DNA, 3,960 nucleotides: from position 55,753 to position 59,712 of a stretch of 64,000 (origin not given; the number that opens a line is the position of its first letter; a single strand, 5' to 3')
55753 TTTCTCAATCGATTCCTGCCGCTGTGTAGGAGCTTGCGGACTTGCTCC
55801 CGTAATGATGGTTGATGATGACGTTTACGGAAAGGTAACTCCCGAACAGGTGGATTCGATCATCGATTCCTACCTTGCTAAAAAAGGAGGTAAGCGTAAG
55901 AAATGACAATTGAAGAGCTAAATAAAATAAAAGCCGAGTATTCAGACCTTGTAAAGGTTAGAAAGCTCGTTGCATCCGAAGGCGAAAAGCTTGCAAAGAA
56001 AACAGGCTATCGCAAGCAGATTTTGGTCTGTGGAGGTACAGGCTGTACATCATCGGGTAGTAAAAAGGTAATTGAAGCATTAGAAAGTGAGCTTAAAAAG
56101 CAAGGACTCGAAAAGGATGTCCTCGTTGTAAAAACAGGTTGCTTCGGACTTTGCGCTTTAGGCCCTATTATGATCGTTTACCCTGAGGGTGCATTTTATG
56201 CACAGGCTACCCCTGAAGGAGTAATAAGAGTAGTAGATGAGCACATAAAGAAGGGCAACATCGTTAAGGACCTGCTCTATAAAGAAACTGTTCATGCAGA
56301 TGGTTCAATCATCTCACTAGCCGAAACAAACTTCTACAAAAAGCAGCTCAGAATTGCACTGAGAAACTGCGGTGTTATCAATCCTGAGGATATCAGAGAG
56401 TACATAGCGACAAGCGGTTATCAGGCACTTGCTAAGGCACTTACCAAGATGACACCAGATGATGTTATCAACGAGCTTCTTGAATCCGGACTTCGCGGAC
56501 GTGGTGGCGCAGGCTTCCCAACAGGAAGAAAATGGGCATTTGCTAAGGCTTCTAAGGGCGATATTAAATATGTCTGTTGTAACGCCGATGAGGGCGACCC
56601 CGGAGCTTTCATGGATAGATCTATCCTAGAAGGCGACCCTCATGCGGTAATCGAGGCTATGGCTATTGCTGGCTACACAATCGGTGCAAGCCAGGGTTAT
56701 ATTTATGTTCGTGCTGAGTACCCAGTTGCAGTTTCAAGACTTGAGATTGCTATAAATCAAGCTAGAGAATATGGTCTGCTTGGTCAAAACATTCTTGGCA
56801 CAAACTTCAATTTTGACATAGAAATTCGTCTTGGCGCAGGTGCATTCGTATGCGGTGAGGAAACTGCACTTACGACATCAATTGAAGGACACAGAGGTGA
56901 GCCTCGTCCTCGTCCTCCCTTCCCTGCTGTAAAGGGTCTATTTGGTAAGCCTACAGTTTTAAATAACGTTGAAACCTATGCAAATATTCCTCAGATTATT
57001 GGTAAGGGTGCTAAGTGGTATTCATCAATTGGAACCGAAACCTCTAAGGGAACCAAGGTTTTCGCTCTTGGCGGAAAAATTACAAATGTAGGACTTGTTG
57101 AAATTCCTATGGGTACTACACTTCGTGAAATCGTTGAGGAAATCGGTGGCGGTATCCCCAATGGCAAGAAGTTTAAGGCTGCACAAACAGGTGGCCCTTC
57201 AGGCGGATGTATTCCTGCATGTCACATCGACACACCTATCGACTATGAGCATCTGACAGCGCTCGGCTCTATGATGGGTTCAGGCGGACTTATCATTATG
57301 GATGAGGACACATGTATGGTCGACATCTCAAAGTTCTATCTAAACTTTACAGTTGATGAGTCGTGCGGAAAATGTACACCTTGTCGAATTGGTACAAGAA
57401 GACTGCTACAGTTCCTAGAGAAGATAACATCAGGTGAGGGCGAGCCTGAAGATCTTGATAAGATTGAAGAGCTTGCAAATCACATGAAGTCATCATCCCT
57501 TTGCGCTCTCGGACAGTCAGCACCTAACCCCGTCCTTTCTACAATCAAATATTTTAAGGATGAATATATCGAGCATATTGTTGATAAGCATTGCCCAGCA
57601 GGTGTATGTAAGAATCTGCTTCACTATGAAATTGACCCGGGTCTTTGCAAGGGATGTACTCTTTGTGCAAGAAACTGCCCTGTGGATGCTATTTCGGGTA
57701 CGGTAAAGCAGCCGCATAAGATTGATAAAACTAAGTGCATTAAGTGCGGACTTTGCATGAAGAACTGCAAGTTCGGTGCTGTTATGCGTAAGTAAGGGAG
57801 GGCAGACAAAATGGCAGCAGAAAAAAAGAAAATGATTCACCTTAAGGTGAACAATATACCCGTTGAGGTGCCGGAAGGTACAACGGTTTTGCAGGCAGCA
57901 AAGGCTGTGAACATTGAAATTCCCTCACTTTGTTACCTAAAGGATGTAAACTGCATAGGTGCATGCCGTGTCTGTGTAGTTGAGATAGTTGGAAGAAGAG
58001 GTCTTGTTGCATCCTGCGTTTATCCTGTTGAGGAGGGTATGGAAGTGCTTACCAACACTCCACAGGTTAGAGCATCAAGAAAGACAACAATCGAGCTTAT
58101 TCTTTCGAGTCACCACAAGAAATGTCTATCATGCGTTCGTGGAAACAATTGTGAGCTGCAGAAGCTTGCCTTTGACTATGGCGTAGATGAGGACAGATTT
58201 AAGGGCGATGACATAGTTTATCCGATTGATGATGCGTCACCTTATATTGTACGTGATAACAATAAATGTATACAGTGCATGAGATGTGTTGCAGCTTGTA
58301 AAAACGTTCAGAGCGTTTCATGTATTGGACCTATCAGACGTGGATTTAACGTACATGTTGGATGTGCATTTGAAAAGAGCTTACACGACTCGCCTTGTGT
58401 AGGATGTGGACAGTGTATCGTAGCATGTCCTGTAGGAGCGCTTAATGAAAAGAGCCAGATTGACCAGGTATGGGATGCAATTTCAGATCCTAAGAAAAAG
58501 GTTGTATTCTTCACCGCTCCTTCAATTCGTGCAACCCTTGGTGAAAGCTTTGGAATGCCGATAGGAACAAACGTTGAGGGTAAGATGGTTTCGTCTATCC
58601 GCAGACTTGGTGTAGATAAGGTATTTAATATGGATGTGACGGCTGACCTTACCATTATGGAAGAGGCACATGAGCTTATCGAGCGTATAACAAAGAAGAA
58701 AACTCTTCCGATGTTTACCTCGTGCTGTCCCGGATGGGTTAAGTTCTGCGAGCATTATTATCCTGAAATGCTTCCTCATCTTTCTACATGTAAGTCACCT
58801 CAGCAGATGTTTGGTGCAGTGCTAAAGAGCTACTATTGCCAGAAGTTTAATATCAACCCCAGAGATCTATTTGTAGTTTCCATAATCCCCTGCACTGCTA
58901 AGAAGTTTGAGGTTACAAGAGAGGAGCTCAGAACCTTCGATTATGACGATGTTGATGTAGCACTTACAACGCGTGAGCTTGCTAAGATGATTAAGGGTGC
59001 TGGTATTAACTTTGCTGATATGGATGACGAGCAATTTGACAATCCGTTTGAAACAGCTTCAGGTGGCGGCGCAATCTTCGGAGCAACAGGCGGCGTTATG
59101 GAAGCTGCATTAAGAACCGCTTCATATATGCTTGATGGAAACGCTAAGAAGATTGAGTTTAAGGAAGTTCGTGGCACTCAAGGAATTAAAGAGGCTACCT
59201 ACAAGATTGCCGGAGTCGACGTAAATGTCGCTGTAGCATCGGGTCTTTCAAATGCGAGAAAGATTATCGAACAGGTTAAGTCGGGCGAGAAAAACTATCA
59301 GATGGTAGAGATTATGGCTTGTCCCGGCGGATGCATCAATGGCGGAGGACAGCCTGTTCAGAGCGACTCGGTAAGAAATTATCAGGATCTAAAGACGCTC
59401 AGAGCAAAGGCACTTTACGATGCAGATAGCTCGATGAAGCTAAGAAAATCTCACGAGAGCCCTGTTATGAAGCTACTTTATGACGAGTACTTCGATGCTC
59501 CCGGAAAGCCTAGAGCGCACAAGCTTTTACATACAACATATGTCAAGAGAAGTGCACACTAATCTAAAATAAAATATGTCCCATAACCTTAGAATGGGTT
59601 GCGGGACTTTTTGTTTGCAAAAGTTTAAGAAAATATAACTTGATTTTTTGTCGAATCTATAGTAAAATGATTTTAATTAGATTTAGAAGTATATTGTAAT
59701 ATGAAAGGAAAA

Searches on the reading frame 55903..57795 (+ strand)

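Call 91: search_protein_families(library=pfam, proteins=[window:55903-57795:+], max_evalue=0.00001)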
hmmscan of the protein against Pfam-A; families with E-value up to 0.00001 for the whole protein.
window:55903-57795:+ (630 aa): 7 families
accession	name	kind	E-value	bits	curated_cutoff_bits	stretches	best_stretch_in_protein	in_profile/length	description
PF01512.22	Complex1_51K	-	9e-46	155.9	31.2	1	194-363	3-149/150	Nuo51 FMN-binding domain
PF10589.14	NADH_4Fe-4S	-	3.5e-34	117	23.5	1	475-558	2-85/85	NADH-ubiquinone oxidoreductase-F iron-sulfur binding region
PF00037.32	Fer4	-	6.2e-10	38.9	21.1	2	575-598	1-24/24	4Fe-4S binding domain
PF01257.25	2Fe-2S_thioredx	-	4.9e-09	36.6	24.8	1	37-113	65-143/145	Thioredoxin-like [2Fe-2S] ferredoxin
PF12837.12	Fer4_6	-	6.2e-08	32.7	25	0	607-626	4-23/24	4Fe-4S binding domain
PF10531.15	SLBB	-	5.8e-06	26.5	27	0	388-435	3-53/55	SLBB domain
PF12838.12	Fer4_7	-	6.5e-06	27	27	1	582-626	2-52/52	4Fe-4S dicluster domain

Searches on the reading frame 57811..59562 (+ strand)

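Call 91: search_protein_families(library=pfam, proteins=[window:57811-59562:+], max_evalue=0.00001)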
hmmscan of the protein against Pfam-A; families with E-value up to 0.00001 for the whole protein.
window:57811-59562:+ (583 aa): 7 families
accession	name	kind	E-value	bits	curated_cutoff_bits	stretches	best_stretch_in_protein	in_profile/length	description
PF02906.19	Fe_hyd_lg_C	-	1.9e-100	336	22.1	1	229-512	1-245/245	Iron only hydrogenase large subunit, C-terminal domain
PF02256.22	Fe_hyd_SSU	-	1e-19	70.7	24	1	526-580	2-56/56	Iron hydrogenase small subunit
PF13510.11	Fer2_4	-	1.1e-19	70.7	22.8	1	7-83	2-81/82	2Fe-2S iron-sulfur cluster binding domain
PF10588.14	NADH-G_4Fe-4S_3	-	5.4e-16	58.3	27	1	90-129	1-40/40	NADH-ubiquinone oxidoreductase-G iron-sulfur binding region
PF22117.2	Fer4_Nqo3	-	1.1e-07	32.4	27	1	144-211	2-66/67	NADH-quinone oxidoreductase subunit 3, ferredoxin-like domain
PF12837.12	Fer4_6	-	1.7e-06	28.1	25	0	194-211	7-24/24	4Fe-4S binding domain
PF00037.32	Fer4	-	5.9e-06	26.3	21.1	0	196-211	8-23/24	4Fe-4S binding domain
